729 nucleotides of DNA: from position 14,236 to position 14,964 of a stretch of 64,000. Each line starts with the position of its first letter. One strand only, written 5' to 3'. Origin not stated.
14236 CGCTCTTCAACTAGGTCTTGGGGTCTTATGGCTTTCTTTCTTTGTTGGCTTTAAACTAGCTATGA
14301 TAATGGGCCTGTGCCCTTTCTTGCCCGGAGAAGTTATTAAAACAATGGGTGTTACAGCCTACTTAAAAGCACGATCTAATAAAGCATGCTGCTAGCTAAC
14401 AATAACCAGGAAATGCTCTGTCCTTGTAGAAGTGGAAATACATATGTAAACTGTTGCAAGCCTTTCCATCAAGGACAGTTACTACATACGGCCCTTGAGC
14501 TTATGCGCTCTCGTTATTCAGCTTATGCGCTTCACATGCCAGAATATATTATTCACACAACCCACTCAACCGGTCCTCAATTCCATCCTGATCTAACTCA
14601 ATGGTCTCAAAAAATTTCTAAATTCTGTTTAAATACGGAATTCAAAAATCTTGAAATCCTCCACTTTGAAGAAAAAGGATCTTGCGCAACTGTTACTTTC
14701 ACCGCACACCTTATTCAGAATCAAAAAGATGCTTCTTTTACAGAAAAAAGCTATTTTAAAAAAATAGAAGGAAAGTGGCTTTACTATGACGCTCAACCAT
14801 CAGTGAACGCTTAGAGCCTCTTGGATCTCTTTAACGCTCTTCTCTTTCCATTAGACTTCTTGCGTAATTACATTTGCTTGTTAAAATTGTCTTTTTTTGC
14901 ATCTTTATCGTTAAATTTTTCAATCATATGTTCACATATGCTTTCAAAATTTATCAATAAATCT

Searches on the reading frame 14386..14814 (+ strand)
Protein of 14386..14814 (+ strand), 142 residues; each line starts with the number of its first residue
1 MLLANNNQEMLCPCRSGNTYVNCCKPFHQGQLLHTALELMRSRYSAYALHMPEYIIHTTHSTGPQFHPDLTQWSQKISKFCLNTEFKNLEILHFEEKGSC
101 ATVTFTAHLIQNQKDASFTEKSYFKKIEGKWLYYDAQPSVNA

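Call 59: find_encoding_contigs(protein=window:14386-14814:+, flank=3000, max_places=10)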
Protein window:14386-14814:+ (142 aa): 1 contig read that carries it; 1 place shown.
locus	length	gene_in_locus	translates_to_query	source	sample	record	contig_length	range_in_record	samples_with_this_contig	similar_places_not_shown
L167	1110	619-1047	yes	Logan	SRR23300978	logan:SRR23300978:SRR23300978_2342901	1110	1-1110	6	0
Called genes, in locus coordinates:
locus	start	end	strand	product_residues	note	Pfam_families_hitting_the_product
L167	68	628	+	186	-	PF02632:BioY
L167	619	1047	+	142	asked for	PF17775:YchJ_M-like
